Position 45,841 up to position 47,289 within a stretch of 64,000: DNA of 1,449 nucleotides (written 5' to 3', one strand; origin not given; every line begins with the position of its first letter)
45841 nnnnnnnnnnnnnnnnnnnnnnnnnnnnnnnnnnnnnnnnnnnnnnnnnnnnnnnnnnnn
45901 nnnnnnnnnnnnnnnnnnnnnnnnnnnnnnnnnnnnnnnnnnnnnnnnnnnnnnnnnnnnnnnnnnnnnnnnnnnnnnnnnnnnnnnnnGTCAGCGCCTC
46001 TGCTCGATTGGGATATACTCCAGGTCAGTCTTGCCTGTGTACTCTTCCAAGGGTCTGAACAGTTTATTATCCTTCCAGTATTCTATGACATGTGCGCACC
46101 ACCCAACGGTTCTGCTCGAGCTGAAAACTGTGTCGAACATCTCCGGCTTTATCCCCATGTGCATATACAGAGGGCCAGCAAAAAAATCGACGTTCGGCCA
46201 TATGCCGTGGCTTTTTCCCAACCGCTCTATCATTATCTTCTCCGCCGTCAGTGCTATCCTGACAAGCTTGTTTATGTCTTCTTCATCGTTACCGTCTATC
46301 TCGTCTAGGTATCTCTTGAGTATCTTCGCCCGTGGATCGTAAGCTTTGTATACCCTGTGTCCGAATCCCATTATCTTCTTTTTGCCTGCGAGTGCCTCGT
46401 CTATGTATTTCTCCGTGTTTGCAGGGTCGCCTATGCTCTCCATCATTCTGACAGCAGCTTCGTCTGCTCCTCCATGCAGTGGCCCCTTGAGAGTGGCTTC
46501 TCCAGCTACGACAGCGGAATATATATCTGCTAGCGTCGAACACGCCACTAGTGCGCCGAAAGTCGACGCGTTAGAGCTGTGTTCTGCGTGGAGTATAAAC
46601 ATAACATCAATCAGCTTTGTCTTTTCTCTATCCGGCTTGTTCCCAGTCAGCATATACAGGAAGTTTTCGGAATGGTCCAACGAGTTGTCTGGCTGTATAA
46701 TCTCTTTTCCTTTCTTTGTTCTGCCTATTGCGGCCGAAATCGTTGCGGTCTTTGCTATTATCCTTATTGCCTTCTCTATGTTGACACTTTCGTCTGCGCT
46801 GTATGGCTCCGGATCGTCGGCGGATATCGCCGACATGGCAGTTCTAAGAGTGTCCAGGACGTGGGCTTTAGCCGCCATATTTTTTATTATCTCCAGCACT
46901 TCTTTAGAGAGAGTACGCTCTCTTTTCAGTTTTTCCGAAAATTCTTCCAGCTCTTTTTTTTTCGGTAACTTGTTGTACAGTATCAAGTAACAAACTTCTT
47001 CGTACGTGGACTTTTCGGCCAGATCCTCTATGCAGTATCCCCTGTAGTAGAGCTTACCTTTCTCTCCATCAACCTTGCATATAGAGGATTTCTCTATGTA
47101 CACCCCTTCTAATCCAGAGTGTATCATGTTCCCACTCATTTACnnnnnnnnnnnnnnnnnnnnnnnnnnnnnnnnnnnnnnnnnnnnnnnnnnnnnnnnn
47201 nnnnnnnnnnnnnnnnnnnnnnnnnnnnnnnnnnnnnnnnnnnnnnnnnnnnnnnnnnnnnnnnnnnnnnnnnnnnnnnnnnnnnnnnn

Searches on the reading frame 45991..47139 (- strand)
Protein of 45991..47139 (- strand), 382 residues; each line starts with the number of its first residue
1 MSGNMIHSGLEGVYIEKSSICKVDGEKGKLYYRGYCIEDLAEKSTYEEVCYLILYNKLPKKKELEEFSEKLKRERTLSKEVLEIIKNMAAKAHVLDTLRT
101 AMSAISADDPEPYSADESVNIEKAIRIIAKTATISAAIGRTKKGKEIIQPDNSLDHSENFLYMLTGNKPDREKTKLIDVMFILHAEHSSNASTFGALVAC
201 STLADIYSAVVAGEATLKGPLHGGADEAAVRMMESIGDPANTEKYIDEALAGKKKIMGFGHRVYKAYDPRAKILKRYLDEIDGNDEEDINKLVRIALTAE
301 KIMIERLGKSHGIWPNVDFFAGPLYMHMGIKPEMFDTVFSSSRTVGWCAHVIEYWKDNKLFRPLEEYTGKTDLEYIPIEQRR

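Call 51: search_protein_families(library=pfam, proteins=[window:45991-47139:-], max_evalue=0.00001)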
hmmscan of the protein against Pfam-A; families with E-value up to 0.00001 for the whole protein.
window:45991-47139:- (382 aa): 1 family
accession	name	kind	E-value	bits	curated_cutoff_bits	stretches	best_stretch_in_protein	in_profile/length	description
PF00285.26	Citrate_synt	-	4.1e-128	427.8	27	1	9-363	1-356/357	Citrate synthase, C-terminal domain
